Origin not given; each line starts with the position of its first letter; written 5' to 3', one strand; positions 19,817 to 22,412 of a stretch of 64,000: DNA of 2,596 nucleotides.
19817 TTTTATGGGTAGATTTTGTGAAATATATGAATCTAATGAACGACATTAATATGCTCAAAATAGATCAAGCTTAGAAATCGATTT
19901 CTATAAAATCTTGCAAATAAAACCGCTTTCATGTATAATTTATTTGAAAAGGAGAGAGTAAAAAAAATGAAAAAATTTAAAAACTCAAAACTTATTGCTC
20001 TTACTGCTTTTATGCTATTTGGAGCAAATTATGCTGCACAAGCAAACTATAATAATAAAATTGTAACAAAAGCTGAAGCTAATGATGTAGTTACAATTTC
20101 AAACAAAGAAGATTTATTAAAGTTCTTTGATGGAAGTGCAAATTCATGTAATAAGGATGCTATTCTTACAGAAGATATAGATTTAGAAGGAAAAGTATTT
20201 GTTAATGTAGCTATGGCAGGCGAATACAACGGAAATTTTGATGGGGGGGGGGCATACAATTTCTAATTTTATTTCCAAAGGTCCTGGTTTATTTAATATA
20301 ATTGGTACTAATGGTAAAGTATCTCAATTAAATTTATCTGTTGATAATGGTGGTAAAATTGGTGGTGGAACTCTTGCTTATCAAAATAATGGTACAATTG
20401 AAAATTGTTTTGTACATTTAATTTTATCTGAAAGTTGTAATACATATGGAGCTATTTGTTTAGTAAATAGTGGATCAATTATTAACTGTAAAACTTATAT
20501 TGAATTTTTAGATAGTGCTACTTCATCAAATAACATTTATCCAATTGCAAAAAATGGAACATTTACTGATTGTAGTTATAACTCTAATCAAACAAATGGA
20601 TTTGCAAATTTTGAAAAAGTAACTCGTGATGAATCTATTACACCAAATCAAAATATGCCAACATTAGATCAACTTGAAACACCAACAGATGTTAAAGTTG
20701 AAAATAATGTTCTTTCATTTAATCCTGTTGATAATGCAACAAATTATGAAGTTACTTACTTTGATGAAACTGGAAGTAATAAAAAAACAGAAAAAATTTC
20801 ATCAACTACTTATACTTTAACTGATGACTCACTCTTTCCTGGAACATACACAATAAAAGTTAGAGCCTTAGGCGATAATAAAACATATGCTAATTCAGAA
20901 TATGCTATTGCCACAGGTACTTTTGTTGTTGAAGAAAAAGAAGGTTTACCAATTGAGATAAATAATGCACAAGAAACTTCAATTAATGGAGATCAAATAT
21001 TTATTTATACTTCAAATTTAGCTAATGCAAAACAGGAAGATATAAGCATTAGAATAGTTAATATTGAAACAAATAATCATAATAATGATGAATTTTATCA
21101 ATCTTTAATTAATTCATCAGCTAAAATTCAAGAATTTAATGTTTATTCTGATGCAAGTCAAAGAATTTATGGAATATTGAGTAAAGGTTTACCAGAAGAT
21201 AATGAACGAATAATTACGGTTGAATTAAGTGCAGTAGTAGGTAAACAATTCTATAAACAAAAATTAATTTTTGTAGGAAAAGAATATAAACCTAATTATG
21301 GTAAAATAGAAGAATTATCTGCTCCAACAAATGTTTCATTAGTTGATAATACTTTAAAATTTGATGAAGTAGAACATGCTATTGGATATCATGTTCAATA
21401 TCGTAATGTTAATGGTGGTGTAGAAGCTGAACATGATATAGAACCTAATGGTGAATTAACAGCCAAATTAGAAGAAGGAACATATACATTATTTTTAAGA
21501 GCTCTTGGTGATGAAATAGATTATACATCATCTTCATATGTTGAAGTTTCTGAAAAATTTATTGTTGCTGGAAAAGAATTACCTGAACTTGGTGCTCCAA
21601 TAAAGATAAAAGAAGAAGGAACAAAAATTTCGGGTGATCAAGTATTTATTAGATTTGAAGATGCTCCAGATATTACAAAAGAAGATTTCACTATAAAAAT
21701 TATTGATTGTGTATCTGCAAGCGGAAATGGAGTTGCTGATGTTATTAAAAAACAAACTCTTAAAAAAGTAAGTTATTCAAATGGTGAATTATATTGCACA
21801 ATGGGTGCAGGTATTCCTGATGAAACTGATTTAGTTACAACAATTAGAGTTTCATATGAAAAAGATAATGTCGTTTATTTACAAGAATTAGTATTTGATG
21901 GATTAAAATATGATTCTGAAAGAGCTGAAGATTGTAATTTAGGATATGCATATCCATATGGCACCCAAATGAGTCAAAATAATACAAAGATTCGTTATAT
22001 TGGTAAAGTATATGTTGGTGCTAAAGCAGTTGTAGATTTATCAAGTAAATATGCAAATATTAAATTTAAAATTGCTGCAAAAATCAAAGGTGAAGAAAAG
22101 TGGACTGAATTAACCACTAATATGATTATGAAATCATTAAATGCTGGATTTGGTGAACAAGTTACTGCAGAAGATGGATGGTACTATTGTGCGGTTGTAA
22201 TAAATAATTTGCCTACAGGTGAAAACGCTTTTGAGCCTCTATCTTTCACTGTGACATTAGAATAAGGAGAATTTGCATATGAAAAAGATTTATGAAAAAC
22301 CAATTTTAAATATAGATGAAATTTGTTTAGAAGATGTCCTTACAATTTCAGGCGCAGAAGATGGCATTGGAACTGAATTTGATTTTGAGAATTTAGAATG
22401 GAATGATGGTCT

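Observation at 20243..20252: G10 homopolymer splitting a large surface-protein gene: candidate phase-variable adhesin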

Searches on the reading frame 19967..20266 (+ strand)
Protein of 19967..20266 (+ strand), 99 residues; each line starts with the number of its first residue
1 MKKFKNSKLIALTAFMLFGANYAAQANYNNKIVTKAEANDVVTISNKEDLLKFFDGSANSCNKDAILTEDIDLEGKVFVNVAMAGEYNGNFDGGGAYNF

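Call 20: find_encoding_contigs(protein=window:19967-20266:+, flank=10000, max_places=10)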
Protein window:19967-20266:+ (99 aa): 3 contigs read that carry it; 3 places shown.
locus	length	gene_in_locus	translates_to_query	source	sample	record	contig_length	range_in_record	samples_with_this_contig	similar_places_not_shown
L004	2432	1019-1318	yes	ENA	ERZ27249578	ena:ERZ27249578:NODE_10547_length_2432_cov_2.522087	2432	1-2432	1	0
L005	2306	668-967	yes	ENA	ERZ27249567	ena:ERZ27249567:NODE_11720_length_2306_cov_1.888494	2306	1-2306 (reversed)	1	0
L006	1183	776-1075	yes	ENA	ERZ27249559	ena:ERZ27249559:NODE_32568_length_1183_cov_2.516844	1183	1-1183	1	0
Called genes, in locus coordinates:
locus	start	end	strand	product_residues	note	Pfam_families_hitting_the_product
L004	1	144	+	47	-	?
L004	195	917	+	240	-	PF00300:His_Phos_1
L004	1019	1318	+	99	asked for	-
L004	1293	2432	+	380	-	?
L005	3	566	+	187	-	?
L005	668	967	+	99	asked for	-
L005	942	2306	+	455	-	?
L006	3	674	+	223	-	?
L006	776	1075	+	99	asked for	-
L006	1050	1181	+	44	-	?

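Call 23: list_cluster_members(proteins=[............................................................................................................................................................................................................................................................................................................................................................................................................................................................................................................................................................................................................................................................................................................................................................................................, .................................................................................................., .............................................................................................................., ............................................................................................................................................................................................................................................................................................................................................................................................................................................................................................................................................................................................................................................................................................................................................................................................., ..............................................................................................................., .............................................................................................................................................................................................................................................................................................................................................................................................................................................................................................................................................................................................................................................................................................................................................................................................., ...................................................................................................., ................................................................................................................, window:19967-20263:+, P0001])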
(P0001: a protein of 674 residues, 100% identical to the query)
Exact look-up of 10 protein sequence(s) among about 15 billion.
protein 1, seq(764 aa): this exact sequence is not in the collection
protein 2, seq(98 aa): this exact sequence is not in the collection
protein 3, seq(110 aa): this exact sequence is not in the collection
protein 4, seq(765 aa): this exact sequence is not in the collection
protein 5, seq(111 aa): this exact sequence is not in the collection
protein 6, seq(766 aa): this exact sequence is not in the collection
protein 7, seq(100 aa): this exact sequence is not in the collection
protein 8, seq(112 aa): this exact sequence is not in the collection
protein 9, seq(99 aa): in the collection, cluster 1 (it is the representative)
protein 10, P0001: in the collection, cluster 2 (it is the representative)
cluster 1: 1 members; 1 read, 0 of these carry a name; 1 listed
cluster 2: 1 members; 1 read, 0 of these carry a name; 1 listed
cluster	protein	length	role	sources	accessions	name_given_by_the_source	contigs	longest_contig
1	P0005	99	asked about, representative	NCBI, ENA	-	-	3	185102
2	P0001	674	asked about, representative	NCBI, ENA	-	-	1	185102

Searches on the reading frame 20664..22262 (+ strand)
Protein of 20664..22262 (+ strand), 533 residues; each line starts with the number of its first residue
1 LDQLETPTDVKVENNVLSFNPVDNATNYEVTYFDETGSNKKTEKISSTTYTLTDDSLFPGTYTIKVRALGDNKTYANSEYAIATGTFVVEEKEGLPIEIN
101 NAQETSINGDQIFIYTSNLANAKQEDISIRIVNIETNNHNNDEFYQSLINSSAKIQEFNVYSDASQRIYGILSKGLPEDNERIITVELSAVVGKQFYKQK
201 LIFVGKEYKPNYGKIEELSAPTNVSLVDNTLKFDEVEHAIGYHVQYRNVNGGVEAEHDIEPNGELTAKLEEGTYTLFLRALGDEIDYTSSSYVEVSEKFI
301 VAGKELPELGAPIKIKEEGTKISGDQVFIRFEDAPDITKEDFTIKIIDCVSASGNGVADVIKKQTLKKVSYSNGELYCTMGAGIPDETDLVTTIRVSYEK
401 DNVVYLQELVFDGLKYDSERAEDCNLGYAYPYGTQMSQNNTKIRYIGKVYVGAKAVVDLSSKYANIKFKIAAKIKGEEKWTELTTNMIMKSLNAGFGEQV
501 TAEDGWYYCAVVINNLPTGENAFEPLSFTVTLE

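Call 64: predict_structure(alignment_id=A6)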
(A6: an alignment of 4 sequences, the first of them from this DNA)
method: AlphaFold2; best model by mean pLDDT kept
length: 533 residues; sequences in the alignment: 4
mean_pLDDT: 81.6   pTM: 0.46
mean pLDDT of the five models: 81.6, 79.9, 77.1, 75.3, 74.3
residues with pLDDT >= 90: 116; 70-90: 337; 50-70: 74; < 50: 6
segments of 3 or more residues with pLDDT < 50: 153-158
pLDDT, mean of each block of 10 residues (from residue 1): 90 89 92 72 86 75 89 90 75 77 81 80 75 70 68 49 71 65 82 82 83 76 88 90 89 85 77 90 82 89 76 90 93 90 90 83 89 93 85 91 87 89 73 83 87 65 76 82 85 71 86 79 77 75
secondary structure, 60 per line:
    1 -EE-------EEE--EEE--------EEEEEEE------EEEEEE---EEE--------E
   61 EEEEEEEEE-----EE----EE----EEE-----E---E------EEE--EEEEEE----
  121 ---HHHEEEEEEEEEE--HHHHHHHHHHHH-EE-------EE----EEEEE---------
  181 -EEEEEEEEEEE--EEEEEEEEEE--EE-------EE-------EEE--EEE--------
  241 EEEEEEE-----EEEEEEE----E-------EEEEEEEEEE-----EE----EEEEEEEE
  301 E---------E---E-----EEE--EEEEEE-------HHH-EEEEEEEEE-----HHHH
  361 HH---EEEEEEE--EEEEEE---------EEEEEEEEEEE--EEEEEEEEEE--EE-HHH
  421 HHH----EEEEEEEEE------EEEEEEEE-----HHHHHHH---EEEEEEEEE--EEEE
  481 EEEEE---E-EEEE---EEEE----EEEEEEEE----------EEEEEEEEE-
elements in order: E11-13 E16-18 E27-33 E40-45 E49-51 E60-69 E87-89 E106-108 E111-116 E127-136 H139-150 E167-171 E182-192 E195-204 E225-227 E230-232 E241-247 E253-259 E272-281 E293-301 E321-323 E326-331 E343-351 H357-362 E366-372 E375-380 E390-400 E403-412 H418-423 E428-436 E443-450 H456-462 E466-474 E477-485 E491-494 E498-501 E506-513 E524-532

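Call 66: fold_search(model_id=the predicted structure, library=pdb)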
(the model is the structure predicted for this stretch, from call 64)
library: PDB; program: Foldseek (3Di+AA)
matches with E <= 10: 1180; with E <= 0.001: 102
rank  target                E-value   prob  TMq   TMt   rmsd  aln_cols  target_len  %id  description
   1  6iaa_A                1.2e-08  1.00  0.12  0.09  38.4       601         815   11  hRobo2 ectodomain (released 2019-03-13)
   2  8odz_D                2.5e-08  1.00  0.14  0.13  22.9       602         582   11  Cryo-EM structure of a pre-dimerized murine IL-12 complete extracellular signaling complex (Class 1). (released 2024-02-07)
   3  8g4l_am               3.6e-08  1.00  0.15  0.08  28.6       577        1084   11  Cryo-EM structure of the human cardiac myosin filament (released 2023-11-01)
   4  8ave_B                5.1e-08  1.00  0.18  0.16  23.1       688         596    9  Human leptin in complex with the human LEP-R ectodomain fused to a C-terminal trimeric isoleucine GCN4 zipper (2:2 mod (released 2023-04-05)
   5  8qy6_A                7.2e-08  1.00  0.18  0.17  21.2       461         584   13  Structure of interleukin 6 (gp130 P496L mutant). (released 2024-02-21)
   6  8x80_A                2.1e-07  1.00  0.17  0.13  22.8       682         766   10  Structure of leptin-LepR trimer with a small gap (released 2024-08-07)
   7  9ba4_A                2.9e-07  1.00  0.19  0.12  19.5       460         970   11  Full-length cross-linked Contactin 2 (CNTN2) (released 2024-07-17)
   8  6tpw                  3.7e-07  1.00  0.17  0.21  14.7       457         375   10  Crystal structures of FNIII domain one through four of the human leucocyte common antigen-related protein ( LAR) (released 2020-05-13)
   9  9fly_A                5.3e-07  1.00  0.17  0.13  25.0       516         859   11  CryoEM structure of the base (4151-5009) in the grappling hook protein A (GhpA) in the bacterium Aureispira sp. CCB-QB (released 2024-10-16)
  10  8oe0_D                5.5e-07  1.00  0.16  0.15  22.5       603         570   11  Cryo-EM structure of a pre-dimerized murine IL-12 complete extracellular signaling complex (Class 2). (released 2024-02-07)
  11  8xkm_A                6.7e-07  1.00  0.14  0.10  23.2       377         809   14  Cryo-EM structure of human insulin receptor bound to 4 IGF-I, conformation 3 (released 2024-12-25)
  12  2jll                  1.2e-06  1.00  0.18  0.23  19.9       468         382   11  Crystal structure of NCAM2 IgIV-FN3II (released 2009-11-17)
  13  7c7u_A                1.5e-06  0.99  0.13  0.13  24.7       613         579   10  Biofilm associated protein - BSP domain (released 2021-05-12)
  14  7c7u_B                1.9e-06  0.99  0.15  0.14  23.5       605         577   10  Biofilm associated protein - BSP domain (released 2021-05-12)
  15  8bnq_A                2.2e-06  1.00  0.14  0.21  16.0       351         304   13  Crystal structure of the FnIII-tandem A84-A86 from the A-band of titin (released 2023-04-12)
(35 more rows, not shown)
